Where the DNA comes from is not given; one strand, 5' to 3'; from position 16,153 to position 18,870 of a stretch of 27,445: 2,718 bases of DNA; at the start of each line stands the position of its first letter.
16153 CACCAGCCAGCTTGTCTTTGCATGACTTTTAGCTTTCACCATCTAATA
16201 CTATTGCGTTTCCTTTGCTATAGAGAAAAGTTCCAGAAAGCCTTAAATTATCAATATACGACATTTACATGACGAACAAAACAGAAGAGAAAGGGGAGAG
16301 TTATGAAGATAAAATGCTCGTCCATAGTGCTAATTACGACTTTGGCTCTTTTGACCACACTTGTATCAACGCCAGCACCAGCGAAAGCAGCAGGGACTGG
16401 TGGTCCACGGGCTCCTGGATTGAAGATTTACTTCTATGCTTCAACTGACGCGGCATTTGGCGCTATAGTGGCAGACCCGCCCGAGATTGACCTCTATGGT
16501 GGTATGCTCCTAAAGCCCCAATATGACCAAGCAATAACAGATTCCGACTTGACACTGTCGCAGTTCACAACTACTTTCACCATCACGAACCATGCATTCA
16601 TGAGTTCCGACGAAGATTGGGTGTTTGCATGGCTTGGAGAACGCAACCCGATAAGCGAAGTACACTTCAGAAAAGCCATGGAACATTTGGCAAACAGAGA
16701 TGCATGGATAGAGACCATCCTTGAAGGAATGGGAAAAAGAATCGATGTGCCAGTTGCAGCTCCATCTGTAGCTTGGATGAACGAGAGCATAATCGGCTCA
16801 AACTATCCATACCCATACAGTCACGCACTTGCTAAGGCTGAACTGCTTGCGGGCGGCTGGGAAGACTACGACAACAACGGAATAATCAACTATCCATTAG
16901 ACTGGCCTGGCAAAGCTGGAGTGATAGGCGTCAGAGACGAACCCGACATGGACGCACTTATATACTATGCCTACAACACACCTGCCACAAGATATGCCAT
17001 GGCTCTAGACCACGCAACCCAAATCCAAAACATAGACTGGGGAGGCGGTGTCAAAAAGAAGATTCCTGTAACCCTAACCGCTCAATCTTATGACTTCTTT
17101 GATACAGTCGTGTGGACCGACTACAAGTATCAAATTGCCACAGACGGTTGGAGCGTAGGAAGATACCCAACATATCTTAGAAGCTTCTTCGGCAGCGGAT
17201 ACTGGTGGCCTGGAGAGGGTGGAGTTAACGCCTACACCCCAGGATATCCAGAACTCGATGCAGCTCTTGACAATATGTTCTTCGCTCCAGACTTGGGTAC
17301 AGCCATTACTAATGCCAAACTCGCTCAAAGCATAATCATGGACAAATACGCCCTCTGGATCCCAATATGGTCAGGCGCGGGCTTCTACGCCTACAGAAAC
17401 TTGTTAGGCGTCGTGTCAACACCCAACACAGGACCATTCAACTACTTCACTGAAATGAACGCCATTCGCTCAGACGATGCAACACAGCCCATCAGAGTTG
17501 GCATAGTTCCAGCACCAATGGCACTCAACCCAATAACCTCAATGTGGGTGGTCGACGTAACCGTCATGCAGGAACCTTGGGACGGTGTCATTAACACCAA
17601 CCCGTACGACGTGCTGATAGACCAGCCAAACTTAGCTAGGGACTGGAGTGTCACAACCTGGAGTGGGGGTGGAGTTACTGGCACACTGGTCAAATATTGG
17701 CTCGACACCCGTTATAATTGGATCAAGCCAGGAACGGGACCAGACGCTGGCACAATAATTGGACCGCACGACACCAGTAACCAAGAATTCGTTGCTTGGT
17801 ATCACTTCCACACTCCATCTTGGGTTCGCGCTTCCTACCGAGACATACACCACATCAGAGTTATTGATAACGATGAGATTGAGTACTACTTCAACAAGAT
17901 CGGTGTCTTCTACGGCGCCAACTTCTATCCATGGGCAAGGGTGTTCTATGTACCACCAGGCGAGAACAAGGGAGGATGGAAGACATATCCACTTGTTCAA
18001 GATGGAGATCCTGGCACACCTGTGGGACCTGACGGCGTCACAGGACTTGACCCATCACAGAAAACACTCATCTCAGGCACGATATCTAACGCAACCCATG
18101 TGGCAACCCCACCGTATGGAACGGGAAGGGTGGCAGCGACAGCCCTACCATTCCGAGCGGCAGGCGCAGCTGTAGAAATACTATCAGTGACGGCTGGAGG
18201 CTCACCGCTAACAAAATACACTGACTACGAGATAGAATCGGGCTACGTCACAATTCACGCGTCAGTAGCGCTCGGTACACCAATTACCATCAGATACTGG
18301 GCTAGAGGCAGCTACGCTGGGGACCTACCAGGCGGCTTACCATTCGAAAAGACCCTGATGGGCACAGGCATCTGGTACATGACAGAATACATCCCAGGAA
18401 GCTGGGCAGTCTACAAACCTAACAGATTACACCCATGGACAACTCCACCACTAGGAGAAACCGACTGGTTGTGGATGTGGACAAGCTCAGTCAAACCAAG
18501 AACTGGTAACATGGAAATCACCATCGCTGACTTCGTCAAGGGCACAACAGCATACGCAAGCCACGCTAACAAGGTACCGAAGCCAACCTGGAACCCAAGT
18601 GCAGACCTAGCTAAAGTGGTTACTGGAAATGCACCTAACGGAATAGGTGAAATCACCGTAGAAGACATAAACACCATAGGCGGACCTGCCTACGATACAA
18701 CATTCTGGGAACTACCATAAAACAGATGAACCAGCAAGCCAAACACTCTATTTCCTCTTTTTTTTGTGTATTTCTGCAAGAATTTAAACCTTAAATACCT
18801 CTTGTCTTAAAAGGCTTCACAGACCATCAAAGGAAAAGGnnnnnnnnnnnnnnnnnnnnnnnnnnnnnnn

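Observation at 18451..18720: ABC substrate-binding protein is anchored by neither lipid nor TM but ends in a cryptic dockerin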

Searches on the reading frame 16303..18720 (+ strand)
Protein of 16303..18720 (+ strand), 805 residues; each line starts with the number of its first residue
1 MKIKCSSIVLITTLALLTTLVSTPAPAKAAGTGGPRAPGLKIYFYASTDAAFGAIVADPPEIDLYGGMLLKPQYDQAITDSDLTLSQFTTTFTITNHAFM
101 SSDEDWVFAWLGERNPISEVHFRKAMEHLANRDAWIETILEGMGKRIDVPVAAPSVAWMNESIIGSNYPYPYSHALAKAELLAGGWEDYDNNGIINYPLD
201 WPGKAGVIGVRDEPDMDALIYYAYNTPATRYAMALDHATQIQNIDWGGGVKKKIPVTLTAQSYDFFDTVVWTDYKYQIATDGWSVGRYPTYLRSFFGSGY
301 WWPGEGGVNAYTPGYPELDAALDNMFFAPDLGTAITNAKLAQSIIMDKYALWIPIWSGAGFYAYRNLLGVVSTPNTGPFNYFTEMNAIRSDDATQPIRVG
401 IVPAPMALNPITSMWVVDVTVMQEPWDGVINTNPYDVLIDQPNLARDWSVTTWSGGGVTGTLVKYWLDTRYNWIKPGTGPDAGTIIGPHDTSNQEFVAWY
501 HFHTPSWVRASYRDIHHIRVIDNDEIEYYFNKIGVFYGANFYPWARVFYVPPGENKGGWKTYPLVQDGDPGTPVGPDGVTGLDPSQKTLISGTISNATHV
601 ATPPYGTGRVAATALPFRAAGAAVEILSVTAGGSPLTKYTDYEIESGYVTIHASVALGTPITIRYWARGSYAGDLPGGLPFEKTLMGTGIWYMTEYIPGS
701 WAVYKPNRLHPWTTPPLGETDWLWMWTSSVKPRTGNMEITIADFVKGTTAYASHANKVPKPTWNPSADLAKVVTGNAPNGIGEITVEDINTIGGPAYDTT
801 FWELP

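Call 4: search_protein_families(library=pfam, proteins=[window:16303-18720:+], max_evalue=0.1)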
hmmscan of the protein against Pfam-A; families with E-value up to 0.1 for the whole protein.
window:16303-18720:+ (805 aa): 2 families
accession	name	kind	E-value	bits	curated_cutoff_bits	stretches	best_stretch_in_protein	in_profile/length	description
PF00496.27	SBP_bac_5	-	9.3e-11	41.9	32.4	1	84-296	192-361/368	Bacterial extracellular solute-binding proteins, family 5 Middle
PF03442.20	CBM_X2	-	0.051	14.1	28.9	0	620-654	25-57/83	Carbohydrate binding domain X2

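Call 6: find_homologous_proteins(query=window:16303-18720:+, max_evalue=0.00001)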
Query window:16303-18720:+ (805 aa): 13 proteins with E <= 0.00001 among 8000 candidates.
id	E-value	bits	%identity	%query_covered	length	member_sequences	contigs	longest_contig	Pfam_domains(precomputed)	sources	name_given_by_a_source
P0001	0.0e+0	1860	98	100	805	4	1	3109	PF00496.28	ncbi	-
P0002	4.3e-192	659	45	99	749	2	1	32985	PF00496.28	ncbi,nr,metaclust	ncbi:MAG: Bacterial extracellular solute-binding protein, family 5 Middle [Candidatus Bathyarchaeota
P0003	5.4e-132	460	38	96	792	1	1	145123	PF00496.28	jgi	-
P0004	5.1e-116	407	38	92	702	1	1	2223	PF00496.28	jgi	jgi:hypothetical protein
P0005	1.7e-97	346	33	96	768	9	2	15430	PF00496.28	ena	-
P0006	2.8e-92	328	33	95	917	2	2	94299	PF00413.31,PF00496.28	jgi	jgi:ABC-type transport system substrate-binding protein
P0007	6.5e-84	301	32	97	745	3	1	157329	PF00496.28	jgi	jgi:ABC-type oligopeptide transport system substrate-binding subunit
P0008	9.0e-79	284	31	95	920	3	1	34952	PF00496.28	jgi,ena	-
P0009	6.7e-77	278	33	66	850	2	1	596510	PF00496.28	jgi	jgi:hypothetical protein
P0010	6.2e-76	274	30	96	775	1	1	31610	PF00496.28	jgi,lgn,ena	-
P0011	2.7e-62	229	27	88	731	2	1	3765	PF00496.28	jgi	jgi:ABC-type transport system substrate-binding protein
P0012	5.9e-58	215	29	61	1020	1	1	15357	PF00496.28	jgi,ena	jgi:ABC-type transport system substrate-binding protein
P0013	1.3e-53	201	30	96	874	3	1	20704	PF00496.28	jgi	-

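Call 15: find_encoding_contigs(protein=P0002, flank=10000, max_places=2)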
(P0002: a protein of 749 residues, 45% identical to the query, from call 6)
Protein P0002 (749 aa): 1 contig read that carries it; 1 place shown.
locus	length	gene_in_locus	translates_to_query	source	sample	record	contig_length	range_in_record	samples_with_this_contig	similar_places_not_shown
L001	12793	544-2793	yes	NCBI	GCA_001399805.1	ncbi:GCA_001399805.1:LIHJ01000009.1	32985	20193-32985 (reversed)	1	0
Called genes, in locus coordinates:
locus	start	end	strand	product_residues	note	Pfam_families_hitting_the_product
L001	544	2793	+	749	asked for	PF00496:SBP_bac_5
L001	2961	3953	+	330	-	PF19300:BPD_transp_1_N (weak), PF00528:BPD_transp_1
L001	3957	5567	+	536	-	PF12911:OppC_N (weak), PF00528:BPD_transp_1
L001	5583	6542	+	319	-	PF00005:ABC_tran, PF08352:oligo_HPY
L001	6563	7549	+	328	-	PF00005:ABC_tran, PF08352:oligo_HPY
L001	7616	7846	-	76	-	-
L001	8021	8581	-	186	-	-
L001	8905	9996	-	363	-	PF01636:APH (weak)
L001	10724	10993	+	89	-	-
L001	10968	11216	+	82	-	-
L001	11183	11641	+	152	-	PF01850:PIN (weak)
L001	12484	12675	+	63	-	-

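Call 16: find_encoding_contigs(protein=P0003, flank=10000, max_places=2)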
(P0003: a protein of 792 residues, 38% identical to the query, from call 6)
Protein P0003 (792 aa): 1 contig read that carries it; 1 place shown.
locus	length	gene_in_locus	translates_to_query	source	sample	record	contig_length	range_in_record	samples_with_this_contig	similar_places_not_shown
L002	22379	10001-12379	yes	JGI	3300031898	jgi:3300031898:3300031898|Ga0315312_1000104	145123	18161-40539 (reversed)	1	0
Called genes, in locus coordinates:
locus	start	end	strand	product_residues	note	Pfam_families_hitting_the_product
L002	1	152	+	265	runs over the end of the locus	PF00175:NAD_binding_1, PF10418:DHODB_Fe-S_bind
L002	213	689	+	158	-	-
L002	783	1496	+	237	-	-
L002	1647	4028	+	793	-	PF07705:CARDB (faint), PF00801:PKD, PF18911:PKD_4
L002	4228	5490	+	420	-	PF18911:PKD_4 (weak), PF00801:PKD (weak), PF22352:K319L-like_PKD (faint)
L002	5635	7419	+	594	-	PF07705:CARDB (weak), PF00404:Dockerin_1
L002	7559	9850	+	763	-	PF00801:PKD, PF18911:PKD_4, PF22352:K319L-like_PKD (faint), PF07705:CARDB (weak), PF18911:PKD_4, PF00801:PKD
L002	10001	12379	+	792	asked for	PF00496:SBP_bac_5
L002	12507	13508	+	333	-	PF19300:BPD_transp_1_N (weak), PF00528:BPD_transp_1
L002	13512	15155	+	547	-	PF12911:OppC_N, PF00528:BPD_transp_1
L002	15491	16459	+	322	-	PF02463:SMC_N (weak), PF00005:ABC_tran, PF08352:oligo_HPY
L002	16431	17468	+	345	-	PF00005:ABC_tran, PF08352:oligo_HPY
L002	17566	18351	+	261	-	PF00404:Dockerin_1 (weak)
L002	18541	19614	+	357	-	PF02683:DsbD_TM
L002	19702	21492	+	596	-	PF26550:Tricorn_2nd, PF07676:PD40, PF26549:Tricorn_N, PF26550:Tricorn_2nd, PF07676:PD40, PF02129:Peptidase_S15, PF01738:DLH, PF20434:BD-FAE, +6 more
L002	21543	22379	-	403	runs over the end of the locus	PF07690:MFS_1, PF13347:MFS_2 (weak), PF07690:MFS_1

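Call 17: find_encoding_contigs(protein=P0007, flank=10000, max_places=2)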
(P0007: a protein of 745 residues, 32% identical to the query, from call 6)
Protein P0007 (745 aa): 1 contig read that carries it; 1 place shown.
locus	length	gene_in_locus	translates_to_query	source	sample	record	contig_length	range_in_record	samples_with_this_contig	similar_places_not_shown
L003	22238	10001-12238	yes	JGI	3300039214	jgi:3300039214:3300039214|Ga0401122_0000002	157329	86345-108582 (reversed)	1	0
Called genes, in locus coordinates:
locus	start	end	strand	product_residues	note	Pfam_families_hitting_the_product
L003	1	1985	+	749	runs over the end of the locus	PF02516:STT3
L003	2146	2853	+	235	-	PF00953:Glycos_transf_4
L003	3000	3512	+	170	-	-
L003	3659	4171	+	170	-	PF06177:QueT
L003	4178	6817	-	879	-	PF03104:DNA_pol_B_exo1, PF00136:DNA_pol_B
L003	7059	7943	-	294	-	PF01545:Cation_efflux, PF16916:ZT_dimer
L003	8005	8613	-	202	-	PF03956:Lys_export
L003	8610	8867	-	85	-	PF03956:Lys_export (weak)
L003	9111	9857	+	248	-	PF02535:Zip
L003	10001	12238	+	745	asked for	PF00496:SBP_bac_5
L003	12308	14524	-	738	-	PF00009:GTP_EFTU, PF22042:EF-G_D2, PF03144:GTP_EFTU_D2, PF14492:EFG_III, PF03764:EFG_IV, PF00679:EFG_C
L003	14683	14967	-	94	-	-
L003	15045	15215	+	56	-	-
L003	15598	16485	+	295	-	PF17125:Methyltr_RsmF_N, PF01189:Methyltr_RsmB-F, PF13847:Methyltransf_31 (weak)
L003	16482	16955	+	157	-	PF03657:UPF0113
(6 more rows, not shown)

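Call 18: find_encoding_contigs(protein=P0009, flank=10000, max_places=2)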
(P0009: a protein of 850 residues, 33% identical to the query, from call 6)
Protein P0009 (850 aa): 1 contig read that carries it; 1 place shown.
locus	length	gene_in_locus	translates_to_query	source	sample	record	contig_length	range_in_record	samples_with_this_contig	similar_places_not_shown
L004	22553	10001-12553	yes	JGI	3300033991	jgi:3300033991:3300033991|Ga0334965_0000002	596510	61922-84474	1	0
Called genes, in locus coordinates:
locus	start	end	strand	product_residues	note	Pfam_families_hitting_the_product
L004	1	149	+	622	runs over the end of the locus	PF02779:Transket_pyr (faint), PF01855:POR_N, PF02775:TPP_enzyme_C, PF00037:Fer4 (weak)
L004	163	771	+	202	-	PF01558:POR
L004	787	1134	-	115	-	-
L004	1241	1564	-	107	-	-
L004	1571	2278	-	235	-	PF02732:ERCC4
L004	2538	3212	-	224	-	PF18928:DUF5677 (weak)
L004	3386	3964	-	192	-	-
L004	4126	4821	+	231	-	PF01987:AIM24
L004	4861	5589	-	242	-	PF13302:Acetyltransf_3, PF00583:Acetyltransf_1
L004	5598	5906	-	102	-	PF07889:DUF1664 (weak)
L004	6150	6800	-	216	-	PF13563:2_5_RNA_ligase2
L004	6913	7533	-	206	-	PF13302:Acetyltransf_3, PF13420:Acetyltransf_4, PF13523:Acetyltransf_8 (weak), PF00583:Acetyltransf_1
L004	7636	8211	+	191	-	PF06966:DUF1295 (weak), PF04140:ICMT (weak), PF04191:PEMT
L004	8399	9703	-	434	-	PF00009:GTP_EFTU, PF03144:GTP_EFTU_D2, PF03143:GTP_EFTU_D3, PF22594:GTP-eEF1A_C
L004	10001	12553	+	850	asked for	PF00496:SBP_bac_5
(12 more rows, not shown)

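Call 19: find_encoding_contigs(protein=P0006, flank=10000, max_places=2)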
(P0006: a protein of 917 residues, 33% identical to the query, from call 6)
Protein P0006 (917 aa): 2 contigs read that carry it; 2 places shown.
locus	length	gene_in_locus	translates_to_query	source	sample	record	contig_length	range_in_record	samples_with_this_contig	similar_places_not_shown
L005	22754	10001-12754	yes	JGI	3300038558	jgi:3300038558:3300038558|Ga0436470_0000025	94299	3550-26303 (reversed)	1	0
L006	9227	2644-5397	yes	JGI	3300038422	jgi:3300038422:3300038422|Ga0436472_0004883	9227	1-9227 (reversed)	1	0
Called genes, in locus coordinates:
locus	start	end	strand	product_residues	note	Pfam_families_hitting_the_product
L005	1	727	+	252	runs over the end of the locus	PF01113:DapB_N, PF05173:DapB_C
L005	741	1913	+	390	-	PF00696:AA_kinase, PF22468:ACT_9 (faint), PF13840:ACT_7 (weak)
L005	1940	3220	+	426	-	PF00278:Orn_DAP_Arg_deC, PF02784:Orn_Arg_deC_N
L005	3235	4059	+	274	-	PF01678:DAP_epimerase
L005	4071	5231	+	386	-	PF00155:Aminotran_1_2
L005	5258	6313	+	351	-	PF01118:Semialdhyde_dh, PF02774:Semialdhyde_dhC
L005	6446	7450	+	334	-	PF01435:Peptidase_M48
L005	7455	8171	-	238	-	PF00303:Thymidylat_synt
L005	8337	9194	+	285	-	PF01996:F420_ligase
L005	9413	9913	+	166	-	-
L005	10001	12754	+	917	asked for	PF00413:Peptidase_M10, PF00496:SBP_bac_5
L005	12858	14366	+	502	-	PF02629:CoA_binding, PF13380:CoA_binding_2, PF13607:Succ_CoA_lig, PF19045:Ligase_CoA_2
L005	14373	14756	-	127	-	PF01982:CTP-dep_RFKase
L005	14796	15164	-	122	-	-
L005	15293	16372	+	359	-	PF01658:Inos-1-P_synth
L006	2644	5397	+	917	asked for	PF00413:Peptidase_M10, PF00496:SBP_bac_5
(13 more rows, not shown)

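Call 23: predict_structure(alignment_id=A1)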
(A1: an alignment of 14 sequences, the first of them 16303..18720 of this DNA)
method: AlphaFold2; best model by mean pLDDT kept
length: 805 residues; sequences in the alignment: 14
mean_pLDDT: 56.5   pTM: 0.53
mean pLDDT of the five models: 56.5, 52.9, 46.9, 46.2, 44.8
residues with pLDDT >= 90: 60; 70-90: 188; 50-70: 210; < 50: 347
segments of 3 or more residues with pLDDT < 50: 1-8, 15-33, 104-111, 205-210, 302-309, 369-385, 406-445, 495-513, 533-625, 644-648, 666-684, 686-689, 713-805
pLDDT, mean of each block of 10 residues (from residue 1): 41 47 32 56 79 87 76 82 62 75 51 74 94 89 82 69 88 95 89 83 54 74 80 93 87 90 68 76 59 68 48 76 70 79 90 79 63 31 52 75 50 30 30 29 43 56 57 53 58 45 37 53 62 37 26 27 27 35 39 38 30 32 48 68 51 61 45 28 47 64 66 43 39 35 33 28 28 34 26 37 31
secondary structure, 60 per line:
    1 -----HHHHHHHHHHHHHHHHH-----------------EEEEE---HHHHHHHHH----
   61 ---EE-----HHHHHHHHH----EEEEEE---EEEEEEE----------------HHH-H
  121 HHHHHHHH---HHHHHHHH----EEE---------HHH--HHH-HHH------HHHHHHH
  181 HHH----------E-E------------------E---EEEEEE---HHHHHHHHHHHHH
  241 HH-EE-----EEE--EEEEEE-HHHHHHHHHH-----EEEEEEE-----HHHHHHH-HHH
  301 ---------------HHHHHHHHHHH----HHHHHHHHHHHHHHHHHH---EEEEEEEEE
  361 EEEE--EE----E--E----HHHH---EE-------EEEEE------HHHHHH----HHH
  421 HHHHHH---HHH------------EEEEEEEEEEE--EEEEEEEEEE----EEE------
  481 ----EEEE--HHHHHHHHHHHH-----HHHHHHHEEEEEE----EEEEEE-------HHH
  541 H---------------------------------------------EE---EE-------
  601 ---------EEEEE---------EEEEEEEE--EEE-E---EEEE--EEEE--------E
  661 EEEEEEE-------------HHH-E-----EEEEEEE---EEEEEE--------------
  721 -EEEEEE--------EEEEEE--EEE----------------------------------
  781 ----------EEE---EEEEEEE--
elements in order (helices of 4 or more, strands of 3 or more residues): H6-22 E40-44 H48-56 H71-79 E84-89 E93-99 H120-128 H132-139 E144-146 H174-183 E219-224 H228-242 E251-253 E256-261 H263-272 E278-284 H290-296 H316-326 H331-348 E352-364 H381-384 E397-401 H408-413 H418-426 E445-455 E458-467 E472-474 E485-488 H491-502 H508-514 E515-520 E525-530 H538-541 E610-614 E624-631 E634-636 E642-645 E648-651 E660-667 E691-697 E701-706 E722-727 E736-741 E744-746 E791-793 E797-803

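Call 27: search_protein_families(library=pfam, proteins=[P0008], max_evalue=0.01)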
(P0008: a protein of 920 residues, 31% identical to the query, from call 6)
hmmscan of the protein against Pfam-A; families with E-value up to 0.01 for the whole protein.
P0008 (920 aa): 1 family
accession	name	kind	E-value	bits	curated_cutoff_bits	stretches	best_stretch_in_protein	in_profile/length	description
PF00496.27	SBP_bac_5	-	4e-20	72.7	32.4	1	26-274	148-352/368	Bacterial extracellular solute-binding proteins, family 5 Middle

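Call 45: find_related_loci(query=window:16303-18720:+, collection=genome_contigs, flank=10000)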
Query window:16303-18720:+ (805 aa) in genome_contigs; peptide patterns used: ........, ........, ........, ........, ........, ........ (x = any residue, [..] = any of these).
40 stretches matched a pattern, but none encodes a relative of the query by tblastn (E <= 1e-3).

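Call 55: search_solved_structures(query=A1, max_evalue=0.001)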
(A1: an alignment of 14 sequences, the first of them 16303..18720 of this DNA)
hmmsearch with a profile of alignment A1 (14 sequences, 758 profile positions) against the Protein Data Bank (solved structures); distinct sequences matched with E-value up to 0.001: 49.
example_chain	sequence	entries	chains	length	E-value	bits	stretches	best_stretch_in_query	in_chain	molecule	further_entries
1xoc_A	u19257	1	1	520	4e-14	55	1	43-326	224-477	Oligopeptide-binding protein appA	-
3m8u_A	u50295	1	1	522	1.9e-11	46.2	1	42-183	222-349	Heme-binding protein A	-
6lzu_A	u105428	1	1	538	3.5e-10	42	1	106-352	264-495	Peptide ABC transporter, periplasmic peptide-binding protein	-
7ebm_A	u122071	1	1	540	3.8e-10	41.9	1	106-352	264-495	Peptide ABC transporter, periplasmic peptide-binding protein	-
4oer_A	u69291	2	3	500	4.6e-10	41.6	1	82-345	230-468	NikA protein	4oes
1zty_A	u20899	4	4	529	5.3e-10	41.4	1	91-352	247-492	Chitin Oligosaccharide Binding Protein | Peptide ABC transporter, periplasmic peptide-binding protein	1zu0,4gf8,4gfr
8i5j_A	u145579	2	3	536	5.6e-10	41.3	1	91-352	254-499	ABC transporter substrate-binding protein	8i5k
4pfu_A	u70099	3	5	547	7.2e-10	41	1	105-344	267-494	ABC transporter substrate-binding protein | Mannoside ABC transport system, sugar-binding protein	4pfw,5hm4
6lzt_A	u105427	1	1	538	8.2e-10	40.8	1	106-352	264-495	Peptide ABC transporter, periplasmic peptide-binding protein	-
6lzv_A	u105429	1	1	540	9.7e-10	40.5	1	106-352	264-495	Peptide ABC transporter, periplasmic peptide-binding protein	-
5yqw_A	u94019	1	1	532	9.9e-10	40.5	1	106-352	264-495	Peptide ABC transporter, periplasmic peptide-binding protein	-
6lzq_A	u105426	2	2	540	1.1e-09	40.3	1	106-352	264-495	Peptide ABC transporter, periplasmic peptide-binding protein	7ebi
6lzw_A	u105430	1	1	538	1.2e-09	40.2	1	106-352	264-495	Peptide ABC transporter, periplasmic peptide-binding protein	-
4oet_A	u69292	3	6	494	4e-09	38.5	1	38-183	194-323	Putative peptide ABC-transport system periplasmic peptide-binding protein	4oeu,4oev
4pft_A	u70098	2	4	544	9.4e-09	37.3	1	105-349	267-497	ABC transporter substrate-binding protein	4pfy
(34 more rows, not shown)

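Call 56: search_protein_families(library=ncbifam, proteins=[window:16303-18720:+], max_evalue=0.001)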
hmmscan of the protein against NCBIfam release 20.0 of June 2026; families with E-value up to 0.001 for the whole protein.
window:16303-18720:+ (805 aa): 1 family
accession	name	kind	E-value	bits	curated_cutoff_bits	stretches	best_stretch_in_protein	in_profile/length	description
NF045467.1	Opp4A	equivalog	3.5e-07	28.8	650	1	118-196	315-390/556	oligopeptide ABC transporter substrate-binding protein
